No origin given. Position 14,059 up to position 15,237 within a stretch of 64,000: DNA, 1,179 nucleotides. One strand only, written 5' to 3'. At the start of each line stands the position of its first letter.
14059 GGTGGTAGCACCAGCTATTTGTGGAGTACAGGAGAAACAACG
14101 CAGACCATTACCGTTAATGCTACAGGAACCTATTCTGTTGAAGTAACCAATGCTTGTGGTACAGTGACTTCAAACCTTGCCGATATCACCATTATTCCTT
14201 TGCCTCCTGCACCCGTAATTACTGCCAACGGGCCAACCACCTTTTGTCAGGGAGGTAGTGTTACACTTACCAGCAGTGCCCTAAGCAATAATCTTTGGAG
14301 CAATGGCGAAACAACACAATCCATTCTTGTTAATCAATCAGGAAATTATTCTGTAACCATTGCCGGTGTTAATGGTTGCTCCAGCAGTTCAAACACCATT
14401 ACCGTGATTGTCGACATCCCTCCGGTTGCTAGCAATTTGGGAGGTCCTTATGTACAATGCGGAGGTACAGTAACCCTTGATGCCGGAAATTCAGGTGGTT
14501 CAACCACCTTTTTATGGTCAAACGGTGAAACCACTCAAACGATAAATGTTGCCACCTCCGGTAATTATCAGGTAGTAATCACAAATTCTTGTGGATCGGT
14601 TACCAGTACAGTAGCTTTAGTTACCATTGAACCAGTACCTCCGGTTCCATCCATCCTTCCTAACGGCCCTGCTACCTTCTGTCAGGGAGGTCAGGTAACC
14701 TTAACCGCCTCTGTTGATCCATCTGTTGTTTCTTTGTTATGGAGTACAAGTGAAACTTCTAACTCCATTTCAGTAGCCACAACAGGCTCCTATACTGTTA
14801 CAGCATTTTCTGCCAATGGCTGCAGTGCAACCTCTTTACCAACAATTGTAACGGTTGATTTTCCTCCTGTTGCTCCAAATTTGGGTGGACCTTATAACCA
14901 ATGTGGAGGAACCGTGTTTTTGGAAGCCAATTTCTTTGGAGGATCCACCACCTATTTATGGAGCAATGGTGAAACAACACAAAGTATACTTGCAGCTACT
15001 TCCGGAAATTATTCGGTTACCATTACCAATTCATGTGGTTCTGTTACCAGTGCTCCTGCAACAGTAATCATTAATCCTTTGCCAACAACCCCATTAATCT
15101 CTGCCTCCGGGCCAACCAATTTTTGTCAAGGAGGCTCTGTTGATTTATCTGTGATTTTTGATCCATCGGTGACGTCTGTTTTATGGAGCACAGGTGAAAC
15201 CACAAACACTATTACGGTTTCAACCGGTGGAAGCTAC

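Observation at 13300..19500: Alternating A/B two-domain super-repeat (~160 aa / ~480 bp) through the centre of the adhesin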

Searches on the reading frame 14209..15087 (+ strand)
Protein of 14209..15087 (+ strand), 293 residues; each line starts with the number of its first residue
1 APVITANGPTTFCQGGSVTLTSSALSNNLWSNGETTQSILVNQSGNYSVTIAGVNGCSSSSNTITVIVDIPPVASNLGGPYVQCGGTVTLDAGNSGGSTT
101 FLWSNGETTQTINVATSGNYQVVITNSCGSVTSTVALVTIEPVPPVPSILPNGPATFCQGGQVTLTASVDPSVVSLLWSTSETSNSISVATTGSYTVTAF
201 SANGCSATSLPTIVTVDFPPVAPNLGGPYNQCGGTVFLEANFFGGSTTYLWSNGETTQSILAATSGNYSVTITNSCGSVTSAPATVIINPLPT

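Call 19: find_homologous_proteins(query=window:14209-15087:+, max_evalue=0.00001)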
Query window:14209-15087:+ (293 aa): 831 proteins with E <= 0.00001 among 7165 candidates; the best 120 are listed.
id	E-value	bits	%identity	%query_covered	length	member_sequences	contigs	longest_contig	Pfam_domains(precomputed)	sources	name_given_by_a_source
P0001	7.0e-88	313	46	99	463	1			PF07679.23,PF13895.13,PF00801.27,PF04405.20,PF25942.1,PF19076.7,PF24312.2,PF08329.17,PF19081.7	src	-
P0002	3.4e-85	304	40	99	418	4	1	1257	PF03277.19,PF19408.6,PF24318.2,PF25942.1,PF17116.12,PF25275.2,PF24312.2,PF08329.17,PF06832.19,PF19081.7,PF18911.7,PF05037.19,PF19843.5,PF04862.19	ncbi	ncbi:hypothetical protein BZG01_21255, partial [Labilibaculum manganireducens]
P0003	8.8e-82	293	48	99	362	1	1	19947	PF18981.7,PF25942.1,PF19076.7,PF08329.17,PF19081.7,PF26120.1,PF26059.1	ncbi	-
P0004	1.9e-73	265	50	99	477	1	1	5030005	PF19406.6,PF00801.27,PF25942.1,PF08329.17,PF19081.7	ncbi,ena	-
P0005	4.1e-71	258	36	99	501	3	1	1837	PF18962.8,PF19081.7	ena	-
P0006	1.6e-70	256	42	96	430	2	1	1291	PF03277.19,PF19408.6,PF02099.24,PF24318.2,PF00801.27,PF11475.13,PF25942.1,PF17116.12,PF25275.2,PF24312.2,PF08329.17,PF06832.19,PF19081.7,PF18911.7,PF02972.20,PF19843.5,PF04862.19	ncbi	ncbi:hypothetical protein BZG01_21245, partial [Labilibaculum manganireducens]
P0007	2.0e-68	249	44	100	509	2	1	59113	PF18962.8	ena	-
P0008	3.3e-67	245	48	90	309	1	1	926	PF25275.2,PF23722.2,PF08329.17,PF06832.19,PF19081.7,PF04862.19,PF18911.7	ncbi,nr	ncbi:hypothetical protein M0051_19540, partial [Marinifilum sp. D714]|nr:hypothetical protein [Marin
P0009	4.9e-67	244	39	95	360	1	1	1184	PF19081.7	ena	-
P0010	1.4e-64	236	45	100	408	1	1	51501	PF19081.7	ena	-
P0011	9.7e-63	230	48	100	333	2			PF19076.7,PF19081.7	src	-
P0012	6.1e-62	228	52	96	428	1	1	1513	PF19081.7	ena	-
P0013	1.3e-61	227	41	97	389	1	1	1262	PF19081.7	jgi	jgi:hypothetical protein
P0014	6.2e-58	215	48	99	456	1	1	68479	PF18962.8,PF16403.12,PF19081.7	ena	-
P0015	2.5e-57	213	46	86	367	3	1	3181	PF19081.7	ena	-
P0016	4.6e-57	212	45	99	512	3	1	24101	PF19081.7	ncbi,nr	ncbi:MAG: hypothetical protein K9H12_11705, partial [Bacteroidales bacterium]|nr:hypothetical protei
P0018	5.0e-53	198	43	73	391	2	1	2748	PF18962.8,PF19081.7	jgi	-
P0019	1.5e-52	197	40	99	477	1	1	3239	PF18962.8,PF19081.7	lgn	-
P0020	1.9e-52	197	45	93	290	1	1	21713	PF19081.7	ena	-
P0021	6.0e-52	195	45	98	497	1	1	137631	PF00801.27,PF18962.8,PF19081.7,PF18911.7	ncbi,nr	ncbi:MAG: T9SS type A sorting domain-containing protein [Bacteroidetes bacterium]|nr:T9SS type A sor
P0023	1.2e-51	194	41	99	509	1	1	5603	PF18962.8,PF19081.7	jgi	jgi:hypothetical protein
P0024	2.4e-51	193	40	99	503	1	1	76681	PF18962.8,PF19076.7,PF19081.7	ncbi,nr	ncbi:MAG: T9SS type A sorting domain-containing protein, partial [bacterium]|nr:T9SS type A sorting 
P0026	4.4e-50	189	41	98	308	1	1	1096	PF22352.3,PF00801.27,PF19081.7,PF18911.7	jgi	jgi:hypothetical protein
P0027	1.5e-49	187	43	90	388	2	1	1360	PF19081.7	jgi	jgi:hypothetical protein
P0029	3.4e-49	186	43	97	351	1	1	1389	PF19081.7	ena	-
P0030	4.8e-49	185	43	94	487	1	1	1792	PF18962.8,PF19081.7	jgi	jgi:hypothetical protein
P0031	5.0e-49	185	41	95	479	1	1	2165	PF18962.8,PF19081.7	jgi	jgi:hypothetical protein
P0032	7.8e-49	185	44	92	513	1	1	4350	PF06832.19,PF19081.7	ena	-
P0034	1.5e-48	184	45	94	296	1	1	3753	PF19076.7,PF19081.7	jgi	jgi:large repetitive protein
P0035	1.9e-48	183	44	97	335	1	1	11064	PF19081.7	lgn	-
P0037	2.3e-48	183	41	98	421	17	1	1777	PF18962.8,PF19081.7,PF04862.19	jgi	jgi:hypothetical protein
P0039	8.1e-48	181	41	100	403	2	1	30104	PF18224.7,PF19081.7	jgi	jgi:hypothetical protein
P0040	1.6e-47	180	40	99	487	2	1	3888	PF18962.8,PF19081.7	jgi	jgi:hypothetical protein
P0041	3.0e-47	179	52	60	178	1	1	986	PF19081.7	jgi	jgi:hypothetical protein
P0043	9.5e-47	178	40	99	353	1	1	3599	PF13895.13,PF19081.7,PF16190.12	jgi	-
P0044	9.8e-47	178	43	84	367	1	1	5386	PF18962.8,PF08329.17,PF19081.7,PF11589.15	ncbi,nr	ncbi:MAG TPA: T9SS type A sorting domain-containing protein, partial [Bacteroidia bacterium]|nr:T9SS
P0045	1.7e-46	177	42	99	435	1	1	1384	PF00801.27,PF08329.17,PF06832.19,PF19081.7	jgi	jgi:hypothetical protein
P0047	4.7e-46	176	44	100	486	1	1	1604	PF13895.13,PF00801.27,PF18962.8,PF19081.7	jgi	jgi:uncharacterized protein (DUF779 family)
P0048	4.9e-46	175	40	94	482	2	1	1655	PF13573.13,PF13585.13,PF13860.13,PF19081.7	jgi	-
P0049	8.8e-46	175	42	90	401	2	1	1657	PF13895.13,PF26689.1,PF18962.8,PF08329.17,PF19081.7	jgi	jgi:hypothetical protein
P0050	1.2e-45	174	44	100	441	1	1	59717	PF00801.27,PF19081.7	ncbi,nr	ncbi:MAG TPA: hypothetical protein VK155_08810, partial [Bacteroidales bacterium]|nr:hypothetical pr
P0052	2.9e-45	173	44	96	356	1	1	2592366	PF00801.27,PF25942.1,PF19076.7,PF19081.7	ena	-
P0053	1.3e-44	171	37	97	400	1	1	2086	PF18962.8,PF19081.7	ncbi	-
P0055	2.1e-44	170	41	99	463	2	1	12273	PF18981.7,PF18962.8,PF19081.7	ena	-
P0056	5.2e-44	169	36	99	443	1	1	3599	PF13895.13,PF19081.7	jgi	-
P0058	9.7e-44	168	41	98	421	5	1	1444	PF18962.8,PF19081.7,PF04862.19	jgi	jgi:hypothetical protein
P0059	1.7e-43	167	51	68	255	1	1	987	PF19081.7,PF18573.8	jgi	jgi:hypothetical protein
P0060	2.1e-43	167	46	94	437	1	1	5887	PF19408.6,PF24312.2,PF06832.19,PF19081.7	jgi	jgi:hypothetical protein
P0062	3.3e-42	163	35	95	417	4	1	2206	PF13585.13,PF19081.7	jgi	jgi:gliding motility-associated-like protein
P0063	3.8e-42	163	44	72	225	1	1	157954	PF00801.27,PF18981.7,PF25942.1,PF19081.7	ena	-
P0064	4.4e-42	163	39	99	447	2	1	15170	PF18962.8,PF06832.19,PF19081.7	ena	-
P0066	8.1e-41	158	40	97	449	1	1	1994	PF00801.27,PF18981.7,PF25942.1,PF18962.8,PF19081.7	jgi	jgi:hypothetical protein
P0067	8.4e-41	158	37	93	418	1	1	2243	PF19408.6,PF19081.7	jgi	jgi:hypothetical protein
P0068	1.3e-40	158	40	92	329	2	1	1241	PF00801.27,PF19081.7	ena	-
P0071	1.8e-40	157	46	67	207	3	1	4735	PF00801.27,PF06832.19,PF19081.7,PF04862.19,PF18911.7,PF15598.12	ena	-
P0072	2.4e-40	157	45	74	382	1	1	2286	PF18962.8,PF06832.19,PF19081.7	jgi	jgi:hypothetical protein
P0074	3.2e-40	156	35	86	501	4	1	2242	PF25942.1,PF18962.8,PF06832.19,PF19081.7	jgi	-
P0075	6.8e-40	155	46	66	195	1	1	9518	PF19081.7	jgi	jgi:hypothetical protein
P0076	7.9e-40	155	43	79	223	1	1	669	PF13895.13,PF25942.1,PF19843.5,PF23722.2,PF08329.17,PF19081.7,PF04862.19,PF18911.7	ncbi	ncbi:hypothetical protein DLK05_16950, partial [Ancylomarina longa]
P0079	2.2e-39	154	34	94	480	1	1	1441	PF19081.7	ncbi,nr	ncbi:MAG TPA: hypothetical protein PK760_12410, partial [Flavobacteriales bacterium]|nr:hypothetical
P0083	2.3e-38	150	45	95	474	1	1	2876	PF00801.27,PF13585.13,PF19081.7,PF18911.7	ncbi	ncbi:MAG: gliding motility-associated C-terminal domain-containing protein, partial [Bacteroidia bac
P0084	2.6e-38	150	46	69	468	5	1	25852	PF24312.2,PF19081.7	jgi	jgi:hypothetical protein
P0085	4.3e-38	149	41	96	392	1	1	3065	PF13585.13,PF19081.7,PF18573.8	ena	-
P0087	6.6e-38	149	48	64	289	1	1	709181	-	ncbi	-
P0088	1.4e-37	148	40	94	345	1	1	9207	PF25942.1,PF24312.2,PF08329.17,PF19081.7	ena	-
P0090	1.6e-37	148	44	85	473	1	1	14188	PF18962.8,PF19081.7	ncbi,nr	ncbi:MAG TPA: T9SS type A sorting domain-containing protein, partial [Chryseosolibacter sp.]|nr:T9SS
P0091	2.1e-37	147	40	74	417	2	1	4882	PF18962.8,PF19081.7,PF04862.19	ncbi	-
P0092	2.2e-37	147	43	97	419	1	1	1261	PF19076.7,PF01436.28,PF19081.7,PF25021.2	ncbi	ncbi:MAG: hypothetical protein ACOVOV_07350, partial [Dolichospermum sp.]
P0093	2.7e-37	147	36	98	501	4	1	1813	PF00801.27,PF18962.8,PF24312.2,PF06832.19,PF19081.7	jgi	jgi:hypothetical protein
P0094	3.3e-37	147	48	66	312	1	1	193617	PF00801.27,PF19081.7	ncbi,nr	ncbi:MAG: hypothetical protein IPO05_04525 [Flavobacteriales bacterium]|nr:hypothetical protein [Fla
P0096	4.1e-37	146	42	78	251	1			PF00801.27,PF19081.7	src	-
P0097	4.1e-37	146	36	76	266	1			PF19081.7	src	-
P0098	5.5e-37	146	38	100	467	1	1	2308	PF18962.8,PF06832.19,PF19081.7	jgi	jgi:hypothetical protein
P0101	7.2e-37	145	45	68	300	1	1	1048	PF19081.7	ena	-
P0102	9.1e-37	145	44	75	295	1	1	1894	PF19081.7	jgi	jgi:hypothetical protein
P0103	9.5e-37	145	48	73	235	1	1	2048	PF25942.1,PF19081.7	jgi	-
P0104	1.2e-36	145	41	91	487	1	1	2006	PF00801.27,PF18962.8,PF08329.17,PF19081.7,PF18911.7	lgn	-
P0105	1.4e-36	145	38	99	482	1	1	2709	PF00801.27,PF13585.13,PF19081.7,PF18911.7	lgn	-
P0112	2.4e-35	140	44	94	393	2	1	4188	PF19406.6,PF13895.13,PF18962.8,PF19081.7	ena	-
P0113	3.9e-35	140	40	93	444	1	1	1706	PF13585.13,PF19081.7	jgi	jgi:gliding motility-associated-like protein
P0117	9.0e-35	139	35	94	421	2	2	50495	PF18962.8,PF19081.7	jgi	jgi:hypothetical protein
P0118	1.5e-34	138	49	61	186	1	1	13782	PF19081.7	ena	-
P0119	1.5e-34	138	35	79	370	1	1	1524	PF25354.2,PF02368.25,PF19081.7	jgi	jgi:hypothetical protein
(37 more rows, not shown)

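Call 39: predict_structure(alignment_id=A4)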
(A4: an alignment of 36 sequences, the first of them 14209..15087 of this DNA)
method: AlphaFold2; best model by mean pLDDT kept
length: 293 residues; sequences in the alignment: 36
mean_pLDDT: 94.9   pTM: 0.71
mean pLDDT of the five models: 94.9, 94.5, 93.8, 93.1, 92.2
residues with pLDDT >= 90: 271; 70-90: 22; 50-70: 0; < 50: 0
segments of 3 or more residues with pLDDT < 50: none
pLDDT, mean of each block of 10 residues (from residue 1): 94 95 96 96 96 92 95 92 96 88 97 97 96 97 96 94 97 96 97 97 96 94 93 95 86 97 97 95 96 84
secondary structure, 60 per line:
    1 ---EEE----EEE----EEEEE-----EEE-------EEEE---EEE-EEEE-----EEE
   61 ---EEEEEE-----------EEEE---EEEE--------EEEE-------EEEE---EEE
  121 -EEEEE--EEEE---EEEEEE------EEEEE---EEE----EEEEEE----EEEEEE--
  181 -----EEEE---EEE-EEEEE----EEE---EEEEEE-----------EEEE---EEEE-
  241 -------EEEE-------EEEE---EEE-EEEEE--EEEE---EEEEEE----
elements in order: E4-6 E11-13 E18-22 E28-30 E38-41 E45-47 E49-52 E58-60 E64-69 E81-84 E88-91 E100-103 E111-114 E118-120 E122-126 E129-132 E136-141 E148-152 E156-158 E163-168 E173-178 E186-189 E193-195 E197-201 E206-208 E212-217 E229-232 E236-239 E248-251 E259-262 E266-268 E270-274 E277-280 E284-289

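Call 41: fold_search(model_id=the predicted structure, library=pdb)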
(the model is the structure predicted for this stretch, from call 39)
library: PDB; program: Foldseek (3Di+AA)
matches with E <= 10: 1990; with E <= 0.001: 194
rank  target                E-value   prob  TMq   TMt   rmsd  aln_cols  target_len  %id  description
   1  9flp_A                1.9e-15  1.00  0.27  0.11  33.5       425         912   18  CryoEM structure of the neck (1403-2314) in the grappling hook protein A (GhpA) in the bacterium Aureispira sp. CCB-QB (released 2024-10-16)
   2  9flw_A                7.6e-15  1.00  0.36  0.23  19.2       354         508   24  CryoEM structure of the fragment-6 (3571-4078) in the grappling hook protein A (GhpA) in the bacterium Aureispira sp.  (released 2024-10-16)
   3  9flu_A                7.9e-15  1.00  0.37  0.33  20.3       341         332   27  CryoEM structure of the fragment-1 (3402-3733) in the grappling hook protein A (GhpA) in the bacterium Aureispira sp.  (released 2024-10-16)
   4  9fly_A                1.4e-14  1.00  0.29  0.13  18.7       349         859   27  CryoEM structure of the base (4151-5009) in the grappling hook protein A (GhpA) in the bacterium Aureispira sp. CCB-QB (released 2024-10-16)
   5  9flv_A                6.0e-14  1.00  0.33  0.25  18.3       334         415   23  CryoEM structure of the fragment-5 (2393-2807) in the grappling hook protein A (GhpA) in the bacterium Aureispira sp.  (released 2024-10-16)
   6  9fls_A                8.1e-14  1.00  0.39  0.35  19.6       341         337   23  CryoEM structure of the fragment-3 (2061-2397) in the grappling hook protein A (GhpA) in the bacterium Aureispira sp.  (released 2024-10-16)
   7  9flx_A                3.4e-13  1.00  0.38  0.33  20.8       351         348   20  CryoEM structure of the fragment-4 (4074-4421) in the grappling hook protein A (GhpA) in the bacterium Aureispira sp.  (released 2024-10-16)
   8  9g8b_A                6.5e-13  1.00  0.38  0.33  20.5       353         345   22  CryoEM structure of the fragment-2 (2892-3236) in the grappling hook protein A (GhpA) in the bacterium Aureispira sp.  (released 2024-10-16)
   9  6grt_B                2.0e-10  1.00  0.26  0.14  20.3       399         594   12  Paired immunoglobulin-like receptor B (PirB) or Leukocyte immunoglobulin-like receptor subfamily B member 3 (LILRB3) f (released 2019-02-06)
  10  6grt_A                3.8e-10  1.00  0.24  0.13  24.3       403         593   11  Paired immunoglobulin-like receptor B (PirB) or Leukocyte immunoglobulin-like receptor subfamily B member 3 (LILRB3) f (released 2019-02-06)
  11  9ba4_A                1.3e-09  1.00  0.31  0.13  13.0       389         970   17  Full-length cross-linked Contactin 2 (CNTN2) (released 2024-07-17)
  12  5o5g                  2.8e-09  1.00  0.33  0.26  16.2       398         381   15  Robo1 Ig1 to 4 crystal form 1 (released 2018-01-17)
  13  6grq_A                3.2e-09  1.00  0.25  0.15  23.6       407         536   11  Paired immunoglobulin-like receptor B (PirB) or Leukocyte immunoglobulin-like receptor subfamily B member 3 (LILRB3) f (released 2019-02-06)
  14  6grs_A                3.9e-09  1.00  0.25  0.14  20.0       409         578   13  Paired immunoglobulin-like receptor B (PirB) or Leukocyte immunoglobulin-like receptor subfamily B member 3 (LILRB3) f (released 2019-02-06)
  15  6grs_B                5.3e-09  1.00  0.26  0.14  20.9       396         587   13  Paired immunoglobulin-like receptor B (PirB) or Leukocyte immunoglobulin-like receptor subfamily B member 3 (LILRB3) f (released 2019-02-06)
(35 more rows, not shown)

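Call 55: find_encoding_contigs(protein=P0087, flank=10000, max_places=3)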
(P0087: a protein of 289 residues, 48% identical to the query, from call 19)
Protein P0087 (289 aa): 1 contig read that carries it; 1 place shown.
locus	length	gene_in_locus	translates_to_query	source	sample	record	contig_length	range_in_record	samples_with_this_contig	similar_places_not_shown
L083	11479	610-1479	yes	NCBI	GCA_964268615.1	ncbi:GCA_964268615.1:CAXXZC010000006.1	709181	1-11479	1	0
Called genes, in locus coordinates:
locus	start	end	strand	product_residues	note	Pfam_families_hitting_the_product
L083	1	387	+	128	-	?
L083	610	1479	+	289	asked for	-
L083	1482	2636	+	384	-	PF13573:SprB (weak), PF13585:CHU_C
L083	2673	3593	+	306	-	PF11751:PorP_SprF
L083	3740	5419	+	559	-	PF07676:PD40 (faint), PF13620:CarboxypepD_reg, PF00691:OmpA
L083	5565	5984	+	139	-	PF00436:SSB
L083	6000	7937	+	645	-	PF01595:CNNM, PF00571:CBS (weak), PF03471:CorC_HlyC, PF25593:GldD_lipo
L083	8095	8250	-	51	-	PF09345:SiaC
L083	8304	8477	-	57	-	PF09345:SiaC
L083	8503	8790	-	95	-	PF19788:DUF6272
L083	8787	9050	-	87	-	PF14677:FANCI_S3 (weak), PF19788:DUF6272 (weak)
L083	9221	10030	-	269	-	PF00459:Inositol_P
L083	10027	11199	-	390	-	PF01790:LGT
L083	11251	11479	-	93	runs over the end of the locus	-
